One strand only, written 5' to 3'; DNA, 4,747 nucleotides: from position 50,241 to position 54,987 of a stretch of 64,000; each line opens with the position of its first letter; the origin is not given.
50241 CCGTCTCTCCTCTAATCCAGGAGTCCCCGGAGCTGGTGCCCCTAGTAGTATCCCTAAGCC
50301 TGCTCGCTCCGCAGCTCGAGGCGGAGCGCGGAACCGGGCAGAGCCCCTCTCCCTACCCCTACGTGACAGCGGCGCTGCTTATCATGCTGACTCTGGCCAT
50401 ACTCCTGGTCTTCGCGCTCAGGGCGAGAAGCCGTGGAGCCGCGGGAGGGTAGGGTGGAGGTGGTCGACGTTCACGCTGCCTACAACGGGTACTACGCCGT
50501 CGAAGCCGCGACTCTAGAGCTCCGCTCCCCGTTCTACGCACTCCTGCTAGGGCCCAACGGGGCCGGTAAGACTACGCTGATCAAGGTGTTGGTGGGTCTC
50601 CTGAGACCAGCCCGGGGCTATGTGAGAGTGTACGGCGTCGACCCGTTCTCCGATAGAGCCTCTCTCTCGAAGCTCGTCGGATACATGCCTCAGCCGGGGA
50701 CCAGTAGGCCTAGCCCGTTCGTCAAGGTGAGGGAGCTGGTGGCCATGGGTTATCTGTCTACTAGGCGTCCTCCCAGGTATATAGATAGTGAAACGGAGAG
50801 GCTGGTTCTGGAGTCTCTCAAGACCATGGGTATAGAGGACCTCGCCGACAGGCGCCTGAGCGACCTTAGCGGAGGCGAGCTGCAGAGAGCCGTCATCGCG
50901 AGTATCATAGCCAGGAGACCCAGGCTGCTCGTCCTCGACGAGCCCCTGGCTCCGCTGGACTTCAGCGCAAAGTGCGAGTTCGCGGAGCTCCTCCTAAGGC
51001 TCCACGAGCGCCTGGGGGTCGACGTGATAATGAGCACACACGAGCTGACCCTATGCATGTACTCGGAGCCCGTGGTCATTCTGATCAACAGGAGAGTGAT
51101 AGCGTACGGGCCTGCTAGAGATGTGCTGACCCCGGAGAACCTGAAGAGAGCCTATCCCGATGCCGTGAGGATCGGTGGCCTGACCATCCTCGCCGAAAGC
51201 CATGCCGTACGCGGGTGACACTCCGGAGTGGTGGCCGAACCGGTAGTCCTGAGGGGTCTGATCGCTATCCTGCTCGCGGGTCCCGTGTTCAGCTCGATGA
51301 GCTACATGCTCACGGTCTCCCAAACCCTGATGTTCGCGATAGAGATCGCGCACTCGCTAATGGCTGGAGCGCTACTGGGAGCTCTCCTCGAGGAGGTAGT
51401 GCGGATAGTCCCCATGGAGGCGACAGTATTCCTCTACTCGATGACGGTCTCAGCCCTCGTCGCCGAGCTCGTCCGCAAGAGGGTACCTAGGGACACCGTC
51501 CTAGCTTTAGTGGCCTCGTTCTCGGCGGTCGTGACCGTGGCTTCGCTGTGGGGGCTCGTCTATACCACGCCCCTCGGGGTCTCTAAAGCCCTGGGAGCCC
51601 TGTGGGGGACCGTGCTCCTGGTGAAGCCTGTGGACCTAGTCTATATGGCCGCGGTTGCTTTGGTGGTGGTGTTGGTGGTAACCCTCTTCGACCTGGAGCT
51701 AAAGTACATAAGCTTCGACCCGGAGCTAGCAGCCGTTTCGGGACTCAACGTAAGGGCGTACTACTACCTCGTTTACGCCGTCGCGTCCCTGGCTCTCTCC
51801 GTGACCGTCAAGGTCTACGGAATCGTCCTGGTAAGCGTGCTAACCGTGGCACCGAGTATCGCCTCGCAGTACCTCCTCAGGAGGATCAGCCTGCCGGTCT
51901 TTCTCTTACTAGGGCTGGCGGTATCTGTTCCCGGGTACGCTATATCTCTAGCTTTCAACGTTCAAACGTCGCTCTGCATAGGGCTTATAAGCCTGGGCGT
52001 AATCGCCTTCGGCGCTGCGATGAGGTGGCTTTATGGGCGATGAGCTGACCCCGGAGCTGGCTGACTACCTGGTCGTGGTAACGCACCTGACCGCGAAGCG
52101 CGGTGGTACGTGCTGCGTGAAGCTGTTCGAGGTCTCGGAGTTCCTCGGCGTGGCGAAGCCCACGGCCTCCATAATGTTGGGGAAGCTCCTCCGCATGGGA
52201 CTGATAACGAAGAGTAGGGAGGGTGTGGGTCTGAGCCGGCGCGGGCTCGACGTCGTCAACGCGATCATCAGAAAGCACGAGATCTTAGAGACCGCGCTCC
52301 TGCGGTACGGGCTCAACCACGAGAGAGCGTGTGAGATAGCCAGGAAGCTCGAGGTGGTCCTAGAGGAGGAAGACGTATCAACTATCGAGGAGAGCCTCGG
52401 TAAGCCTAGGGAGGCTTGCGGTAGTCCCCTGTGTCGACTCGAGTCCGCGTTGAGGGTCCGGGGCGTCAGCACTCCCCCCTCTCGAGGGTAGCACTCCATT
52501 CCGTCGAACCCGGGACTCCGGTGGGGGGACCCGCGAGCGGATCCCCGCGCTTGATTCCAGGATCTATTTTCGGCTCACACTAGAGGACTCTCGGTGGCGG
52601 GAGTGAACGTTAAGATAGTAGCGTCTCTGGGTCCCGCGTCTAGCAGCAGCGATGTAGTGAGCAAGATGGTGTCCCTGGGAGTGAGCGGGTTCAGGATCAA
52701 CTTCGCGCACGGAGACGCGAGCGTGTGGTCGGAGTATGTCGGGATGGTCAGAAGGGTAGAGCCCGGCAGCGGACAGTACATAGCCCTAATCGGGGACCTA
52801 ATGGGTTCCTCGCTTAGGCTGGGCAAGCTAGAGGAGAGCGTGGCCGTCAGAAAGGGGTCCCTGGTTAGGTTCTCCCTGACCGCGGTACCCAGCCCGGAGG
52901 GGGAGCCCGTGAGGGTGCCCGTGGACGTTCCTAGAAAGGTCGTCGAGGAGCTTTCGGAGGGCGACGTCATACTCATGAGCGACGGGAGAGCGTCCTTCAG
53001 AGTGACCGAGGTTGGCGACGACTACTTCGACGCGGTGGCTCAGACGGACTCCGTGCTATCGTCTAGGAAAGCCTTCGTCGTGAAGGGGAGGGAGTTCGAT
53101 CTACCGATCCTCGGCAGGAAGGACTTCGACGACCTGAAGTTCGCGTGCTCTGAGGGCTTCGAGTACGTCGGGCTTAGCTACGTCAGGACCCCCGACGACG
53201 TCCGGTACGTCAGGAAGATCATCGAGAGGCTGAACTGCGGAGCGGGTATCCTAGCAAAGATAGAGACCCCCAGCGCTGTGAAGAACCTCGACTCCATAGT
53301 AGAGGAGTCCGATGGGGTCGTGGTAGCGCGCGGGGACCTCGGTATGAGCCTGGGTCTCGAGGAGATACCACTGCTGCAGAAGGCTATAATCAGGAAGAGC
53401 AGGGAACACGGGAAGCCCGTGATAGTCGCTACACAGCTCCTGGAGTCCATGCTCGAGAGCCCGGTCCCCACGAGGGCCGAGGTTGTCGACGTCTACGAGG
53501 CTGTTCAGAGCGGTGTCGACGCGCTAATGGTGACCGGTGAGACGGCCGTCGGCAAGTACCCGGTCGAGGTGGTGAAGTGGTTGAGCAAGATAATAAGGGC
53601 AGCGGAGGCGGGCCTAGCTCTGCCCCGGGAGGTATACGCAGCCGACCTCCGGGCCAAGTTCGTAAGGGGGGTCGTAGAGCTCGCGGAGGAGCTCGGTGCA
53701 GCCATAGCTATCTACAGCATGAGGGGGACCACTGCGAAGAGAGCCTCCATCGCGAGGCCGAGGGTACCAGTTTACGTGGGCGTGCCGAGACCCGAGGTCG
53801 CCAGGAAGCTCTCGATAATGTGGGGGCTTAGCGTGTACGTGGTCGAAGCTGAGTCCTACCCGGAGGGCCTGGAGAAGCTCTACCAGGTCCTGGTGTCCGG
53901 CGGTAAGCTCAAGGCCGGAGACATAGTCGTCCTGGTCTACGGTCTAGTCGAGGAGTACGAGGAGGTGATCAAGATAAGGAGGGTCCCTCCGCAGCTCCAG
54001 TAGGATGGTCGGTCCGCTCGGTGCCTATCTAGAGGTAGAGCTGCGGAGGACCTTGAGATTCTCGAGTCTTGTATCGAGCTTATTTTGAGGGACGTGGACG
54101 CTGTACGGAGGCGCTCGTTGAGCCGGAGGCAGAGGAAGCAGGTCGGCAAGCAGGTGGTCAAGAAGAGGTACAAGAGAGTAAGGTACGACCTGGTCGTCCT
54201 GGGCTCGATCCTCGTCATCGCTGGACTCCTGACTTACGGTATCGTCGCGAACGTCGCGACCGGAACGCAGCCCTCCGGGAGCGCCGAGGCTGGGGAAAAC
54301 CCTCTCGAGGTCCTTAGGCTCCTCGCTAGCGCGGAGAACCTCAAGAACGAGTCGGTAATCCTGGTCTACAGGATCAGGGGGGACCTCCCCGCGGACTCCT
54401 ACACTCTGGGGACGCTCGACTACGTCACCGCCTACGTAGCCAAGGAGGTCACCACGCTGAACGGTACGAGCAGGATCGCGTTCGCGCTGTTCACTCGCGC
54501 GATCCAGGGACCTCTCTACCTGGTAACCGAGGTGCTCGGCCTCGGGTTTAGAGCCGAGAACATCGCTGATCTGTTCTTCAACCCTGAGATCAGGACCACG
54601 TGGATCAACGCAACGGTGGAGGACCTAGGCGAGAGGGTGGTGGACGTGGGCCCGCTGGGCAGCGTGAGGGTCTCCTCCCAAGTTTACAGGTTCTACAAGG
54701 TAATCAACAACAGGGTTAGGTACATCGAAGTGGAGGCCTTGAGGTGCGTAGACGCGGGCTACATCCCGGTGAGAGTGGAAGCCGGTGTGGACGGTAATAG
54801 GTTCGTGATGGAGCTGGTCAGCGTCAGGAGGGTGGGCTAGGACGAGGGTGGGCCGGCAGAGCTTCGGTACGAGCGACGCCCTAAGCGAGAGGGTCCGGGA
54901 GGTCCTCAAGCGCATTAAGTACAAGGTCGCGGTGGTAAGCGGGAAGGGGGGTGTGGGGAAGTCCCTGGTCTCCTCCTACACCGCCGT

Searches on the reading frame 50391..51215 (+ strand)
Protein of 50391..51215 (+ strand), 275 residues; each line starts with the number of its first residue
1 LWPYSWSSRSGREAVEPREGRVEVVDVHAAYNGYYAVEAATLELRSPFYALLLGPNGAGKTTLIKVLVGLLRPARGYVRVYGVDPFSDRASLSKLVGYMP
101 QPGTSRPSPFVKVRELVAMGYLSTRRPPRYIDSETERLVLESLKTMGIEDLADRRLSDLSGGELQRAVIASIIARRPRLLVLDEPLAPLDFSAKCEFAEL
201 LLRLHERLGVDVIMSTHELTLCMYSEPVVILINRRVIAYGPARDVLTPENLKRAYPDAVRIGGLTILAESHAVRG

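Call 51: search_protein_families(library=pfam, proteins=[window:50391-51215:+], max_evalue=0.00001)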
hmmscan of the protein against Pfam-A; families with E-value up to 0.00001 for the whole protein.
window:50391-51215:+ (275 aa): 2 families
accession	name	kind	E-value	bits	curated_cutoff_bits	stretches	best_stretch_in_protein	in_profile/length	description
PF00005.33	ABC_tran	-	3.4e-25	89.7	25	1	48-187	12-137/137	ABC transporter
PF13304.12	AAA_21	-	5.8e-13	50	27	1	131-221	210-302/304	AAA domain, putative AbiEii toxin, Type IV TA system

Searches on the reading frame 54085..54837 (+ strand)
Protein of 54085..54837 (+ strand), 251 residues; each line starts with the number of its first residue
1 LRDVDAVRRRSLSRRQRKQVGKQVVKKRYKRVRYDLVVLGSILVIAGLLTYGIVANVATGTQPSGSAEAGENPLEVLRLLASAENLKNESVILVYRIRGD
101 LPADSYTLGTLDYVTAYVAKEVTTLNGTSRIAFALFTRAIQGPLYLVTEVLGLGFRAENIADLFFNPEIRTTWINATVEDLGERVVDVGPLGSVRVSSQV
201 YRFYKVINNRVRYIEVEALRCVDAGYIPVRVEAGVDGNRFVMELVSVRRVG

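Call 48: find_related_loci(query=A2, collection=genome_contigs, flank=4000)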
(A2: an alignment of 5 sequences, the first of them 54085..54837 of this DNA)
Query A2 (251 aa) in genome_contigs; peptide patterns used: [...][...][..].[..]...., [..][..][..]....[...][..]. (x = any residue, [..] = any of these).
99 stretches matched a pattern; 5 encode a relative of the query (tblastn E <= 1e-3); 5 distinct loci.
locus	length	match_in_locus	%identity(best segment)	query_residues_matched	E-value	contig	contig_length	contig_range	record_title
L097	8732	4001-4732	49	5-251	1e-80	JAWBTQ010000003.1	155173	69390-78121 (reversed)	MAG: Sulfolobales archaeon isolate JZ-1_201709_bins_45 JZ-1_201709_bins_45_scaffold_3, whole genome shotgun sequence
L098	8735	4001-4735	47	9-251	3e-80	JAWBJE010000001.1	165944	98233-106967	MAG: Sulfolobales archaeon isolate GMQS_201709_bins_9 GMQS_201709_bins_9_scaffold_1, whole genome shotgun sequence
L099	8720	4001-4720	44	9-250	2e-70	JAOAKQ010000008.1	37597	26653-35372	MAG: Sulfolobales archaeon isolate SKW88 NODE_8_length_37597_cov_185.559253, whole genome shotgun sequence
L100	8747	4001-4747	46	1-250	8e-66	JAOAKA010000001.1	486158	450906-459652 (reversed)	MAG: Sulfolobales archaeon isolate SKW299 NODE_1_length_486158_cov_47.562696, whole genome shotgun sequence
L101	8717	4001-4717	52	9-251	1e-80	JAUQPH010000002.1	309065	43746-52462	MAG: Thermoproteota archaeon isolate GXS.bins.2.201912 NODE_15_length_309065_cov_50.555616, whole genome shotgun sequenc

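Call 51: search_protein_families(library=pfam, proteins=[window:54085-54837:+], max_evalue=0.00001)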
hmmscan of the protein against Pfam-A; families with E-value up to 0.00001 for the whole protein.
window:54085-54837:+ (251 aa): 0 families
